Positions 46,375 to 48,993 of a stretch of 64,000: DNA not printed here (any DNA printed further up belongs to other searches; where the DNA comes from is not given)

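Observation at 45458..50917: YhaO/YhaN-like SbcD/SbcC pair whose ATPase carries a TM hairpin in its coiled coil, plus M48 protease and MBL hydrolase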

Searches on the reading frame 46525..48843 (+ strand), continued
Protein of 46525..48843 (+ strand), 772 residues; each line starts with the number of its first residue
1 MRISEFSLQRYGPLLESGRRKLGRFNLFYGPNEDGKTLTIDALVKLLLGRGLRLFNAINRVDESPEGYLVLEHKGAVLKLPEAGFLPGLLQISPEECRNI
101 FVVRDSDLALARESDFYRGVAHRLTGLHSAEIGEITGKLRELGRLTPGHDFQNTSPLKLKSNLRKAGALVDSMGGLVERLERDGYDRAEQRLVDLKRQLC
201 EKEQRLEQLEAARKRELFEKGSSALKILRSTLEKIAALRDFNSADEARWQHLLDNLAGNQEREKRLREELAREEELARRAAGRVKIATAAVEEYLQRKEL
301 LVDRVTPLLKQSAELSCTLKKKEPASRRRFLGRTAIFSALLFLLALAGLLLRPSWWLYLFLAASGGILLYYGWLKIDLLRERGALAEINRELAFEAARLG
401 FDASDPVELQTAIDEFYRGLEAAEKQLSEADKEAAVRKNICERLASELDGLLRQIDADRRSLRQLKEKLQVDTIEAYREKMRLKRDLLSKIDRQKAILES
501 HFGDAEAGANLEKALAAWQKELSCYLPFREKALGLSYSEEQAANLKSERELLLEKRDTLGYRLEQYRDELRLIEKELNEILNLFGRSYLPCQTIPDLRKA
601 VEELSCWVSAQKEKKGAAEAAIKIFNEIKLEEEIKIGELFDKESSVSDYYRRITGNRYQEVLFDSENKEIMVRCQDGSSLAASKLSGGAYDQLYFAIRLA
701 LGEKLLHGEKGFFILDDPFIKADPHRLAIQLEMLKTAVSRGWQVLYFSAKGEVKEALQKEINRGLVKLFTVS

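Call 36: fold_search(model_id=the predicted structure, library=pdb)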
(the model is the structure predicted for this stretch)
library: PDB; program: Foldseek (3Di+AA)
matches with E <= 10: 971; with E <= 0.001: 87
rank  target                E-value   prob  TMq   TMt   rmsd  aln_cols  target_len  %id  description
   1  7zr1_C                6.6e-14  1.00  0.35  0.35  18.7       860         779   15  Chaetomium thermophilum Mre11-Rad50-Nbs1 complex bound to ATPyS (composite structure) (released 2023-01-11)
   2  7zr1_D                4.4e-13  1.00  0.28  0.28  18.4       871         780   14  Chaetomium thermophilum Mre11-Rad50-Nbs1 complex bound to ATPyS (composite structure) (released 2023-01-11)
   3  8i4x_B                1.1e-09  1.00  0.30  0.23  32.1      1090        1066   11  Cryo-EM structure of 5-subunit Smc5/6 (released 2024-06-26)
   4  7qcd_B                1.2e-09  1.00  0.24  0.19  43.3      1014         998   11  CryoEM structure of the Smc5/6-holocomplex (composite structure) (released 2022-09-21)
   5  7yqh_B                1.5e-09  1.00  0.30  0.23  32.1      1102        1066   12  Cryo-EM structure of 8-subunit Smc5/6 (released 2024-01-31)
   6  7nyw_B                8.0e-09  1.00  0.22  0.20  67.5       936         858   12  Cryo-EM structure of the MukBEF-MatP-DNA head module (released 2021-07-07)
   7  6yvu_B                6.0e-08  1.00  0.28  0.19  64.6      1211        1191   10  Condensin complex from S.cerevisiae ATP-free apo non-engaged state (released 2020-07-15)
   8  9gm6_B                6.0e-08  1.00  0.20  0.15  81.3      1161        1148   12  MukBEF in a nucleotide-bound state with open neck gate (heads core) (released 2025-03-26)
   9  9gm6_A                7.6e-08  1.00  0.18  0.13  83.3      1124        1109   12  MukBEF in a nucleotide-bound state with open neck gate (heads core) (released 2025-03-26)
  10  9qxx_A                1.5e-07  1.00  0.18  0.19  43.4       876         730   14  JetABC DNA loaded state dimer (released 2025-10-01)
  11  9gm9_A                2.1e-07  1.00  0.17  0.14  77.9      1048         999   12  MukBEF in a DNA capture state (released 2025-03-26)
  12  7qcd_A                2.5e-07  1.00  0.27  0.22  46.9      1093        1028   12  CryoEM structure of the Smc5/6-holocomplex (composite structure) (released 2022-09-21)
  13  9qxt_A                2.5e-07  1.00  0.18  0.19  50.0       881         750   14  E. coli JetABC dimer in the DNA boarding-holding state (released 2025-10-01)
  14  8i13_B                3.0e-07  1.00  0.29  0.23  23.4      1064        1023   11  Cryo-EM structure of 6-subunit Smc5/6 (released 2024-06-26)
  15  8q72_A                3.3e-07  1.00  0.18  0.19  46.8       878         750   13  E. coli plasmid-borne JetABCD(E248A) core in a cleavage-competent state (released 2024-01-31)
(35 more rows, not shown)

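Call 42: search_protein_families(library=pfam, proteins=[L059:5253-5747:+, L037:10367-10987:+, L034:6277-6780:+, L017:11180-11743:+, L008:4813-6933:+, L004:11244-12191:-], max_evalue=0.001)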
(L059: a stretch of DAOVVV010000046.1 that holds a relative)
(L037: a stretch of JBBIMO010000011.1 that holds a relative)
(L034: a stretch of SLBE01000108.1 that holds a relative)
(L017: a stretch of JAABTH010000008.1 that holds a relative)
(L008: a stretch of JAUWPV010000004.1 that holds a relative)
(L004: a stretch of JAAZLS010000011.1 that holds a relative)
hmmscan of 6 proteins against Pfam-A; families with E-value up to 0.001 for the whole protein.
L059:5253-5747:+ (164 aa): 3 families
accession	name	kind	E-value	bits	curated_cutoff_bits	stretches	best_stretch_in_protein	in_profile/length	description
PF01230.28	HIT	-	2.6e-18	66.9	21.5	1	37-126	8-96/98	HIT domain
PF11969.13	DcpS_C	-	7.7e-12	46.1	24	1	20-123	1-100/114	Scavenger mRNA decapping enzyme C-term binding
PF04677.20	CwfJ_C_1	-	3.3e-06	27.4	21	1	16-82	9-73/122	Protein similar to CwfJ C-terminus 1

L037:10367-10987:+ (206 aa): 2 families
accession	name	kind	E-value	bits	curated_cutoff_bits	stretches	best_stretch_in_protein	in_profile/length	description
PF00903.31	Glyoxalase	-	1.2e-11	45.5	20.6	1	7-119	6-120/121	Glyoxalase/Bleomycin resistance protein/Dioxygenase superfamily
PF12674.12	Zn_ribbon_2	-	9.1e-11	42.7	22.5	1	129-202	1-80/81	Putative zinc ribbon domain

L034:6277-6780:+ (167 aa): 0 families

L017:11180-11743:+ (187 aa): 1 family
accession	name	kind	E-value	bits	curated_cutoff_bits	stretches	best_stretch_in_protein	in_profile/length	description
PF01613.24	Flavin_Reduct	-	4.9e-32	111.6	27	1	16-147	7-137/153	Flavin reductase like domain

L008:4813-6933:+ (706 aa): 3 families
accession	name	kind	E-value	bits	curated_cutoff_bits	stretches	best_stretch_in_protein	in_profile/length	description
PF02065.24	Melibiase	-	3.7e-12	46.3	27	1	254-389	51-188/347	Melibiase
PF05691.18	Raffinose_syn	-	3.3e-05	22.4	20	1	242-284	201-243/750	Raffinose synthase or seed imbibition protein Sip1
PF01055.32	Glyco_hydro_31_2nd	-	0.00011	22.2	23.5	1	245-393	14-157/328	Glycosyl hydrolases family 31 TIM-barrel domain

L004:11244-12191:- (315 aa): 2 families
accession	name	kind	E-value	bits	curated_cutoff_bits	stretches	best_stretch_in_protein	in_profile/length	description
PF13354.11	Beta-lactamase2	-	1.8e-50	171.7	22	1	72-288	3-213/214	Beta-lactamase enzyme family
PF00768.25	Peptidase_S11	-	2.2e-05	24.5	27.6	1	85-267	30-210/239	D-alanyl-D-alanine carboxypeptidase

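Call 43: search_protein_representatives(alignment_id=A1)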
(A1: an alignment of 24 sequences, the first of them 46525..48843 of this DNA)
Query: 24 sequences, 774 profile positions. Proteins with E-value up to 0.001 (for the whole library): 16430; up to 1e-10: 4813; up to 1e-30: 590. The best 150 are listed.
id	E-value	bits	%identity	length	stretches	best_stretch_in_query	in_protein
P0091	6.2e-296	1000.5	-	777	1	1-773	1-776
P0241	1.3e-293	992.8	-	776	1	1-773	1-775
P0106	1.6e-292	989.3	-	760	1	1-773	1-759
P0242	8.8e-289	976.9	-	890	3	382-772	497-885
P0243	1.7e-284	962.7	-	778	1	1-772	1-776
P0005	1.4e-283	959.7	-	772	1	1-767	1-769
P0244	1.2e-278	943.3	-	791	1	1-770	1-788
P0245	1.6e-277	939.6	-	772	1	1-771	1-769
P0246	5.7e-275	931.2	-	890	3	390-772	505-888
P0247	5.9e-274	927.9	-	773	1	1-772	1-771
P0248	3.3e-273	925.4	-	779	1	1-772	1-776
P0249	1.6e-272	923.1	-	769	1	1-769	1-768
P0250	5.9e-272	921.2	-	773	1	1-770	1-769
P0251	1.2e-268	910.3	-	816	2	1-585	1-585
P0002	3.2e-268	908.9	-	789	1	1-772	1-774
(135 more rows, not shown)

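Call 45: search_dna_similar(query=window:46525-48843:+, collection=plasmids, mode=protein, max_evalue=0.001, max_rows=20)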
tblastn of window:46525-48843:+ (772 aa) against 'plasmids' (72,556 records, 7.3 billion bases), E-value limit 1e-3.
No match.

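Call 71: find_related_loci(query=A1, collection=viral_contigs, flank=6000)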
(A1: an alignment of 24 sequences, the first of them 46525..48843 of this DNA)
Query A1 (772 aa) in viral_contigs; peptide patterns used: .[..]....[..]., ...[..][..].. (x = any residue, [..] = any of these).
93 stretches matched a pattern, but none encodes a relative of the query by tblastn (E <= 1e-3).

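Call 72: search_dna_similar(query=window:46525-48843:+, collection=phages, mode=protein, max_evalue=0.001, max_rows=10)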
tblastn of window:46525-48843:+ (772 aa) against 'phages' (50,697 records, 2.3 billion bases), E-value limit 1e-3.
No match.

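Call 75: search_protein_families(library=pfam, alignment_id=A3, max_evalue=0.0001)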
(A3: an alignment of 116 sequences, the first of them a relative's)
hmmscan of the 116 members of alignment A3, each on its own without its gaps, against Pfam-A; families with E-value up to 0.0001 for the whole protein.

A. member 1, L021:10435-11367:+ (310 aa): 2 families
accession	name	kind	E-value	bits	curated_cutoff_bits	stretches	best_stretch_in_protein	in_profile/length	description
PF01715.23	IPPT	-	1.8e-84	283.7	23.6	1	37-275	1-241/243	IPP transferase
PF01745.22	IPT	-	2.9e-05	24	20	0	5-53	4-52/233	Isopentenyl transferase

B. families by the number of members that match (of 116 scanned): 196 families (the first 25 are shown)
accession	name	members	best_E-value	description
PF02308.21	MgtC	3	2.9e-37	MgtC family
PF01966.28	HD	3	1.1e-18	HD domain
PF00903.31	Glyoxalase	3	4.7e-12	Glyoxalase/Bleomycin resistance protein/Dioxygenase superfamily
PF12674.12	Zn_ribbon_2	3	4e-11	Putative zinc ribbon domain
PF00009.33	GTP_EFTU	2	8.8e-64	Elongation factor Tu GTP binding domain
PF01975.23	SurE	2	1.7e-63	Survival protein SurE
PF00144.29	Beta-lactamase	2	8.9e-62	Beta-lactamase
PF00334.24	NDK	2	2e-43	Nucleoside diphosphate kinase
PF13487.12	HD_5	2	5.5e-39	HD domain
PF00881.29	Nitroreductase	2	1.2e-35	Nitroreductase family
PF08240.17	ADH_N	2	8.3e-32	Alcohol dehydrogenase GroES-like domain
PF02769.27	AIRS_C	2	1.2e-26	AIR synthase related protein, C-terminal domain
PF14512.11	TM1586_NiRdase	2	1.6e-24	Putative TM nitroreductase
PF02915.23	Rubrerythrin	2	2.5e-19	Rubrerythrin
PF14279.12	HNH_5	2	4.4e-19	HNH endonuclease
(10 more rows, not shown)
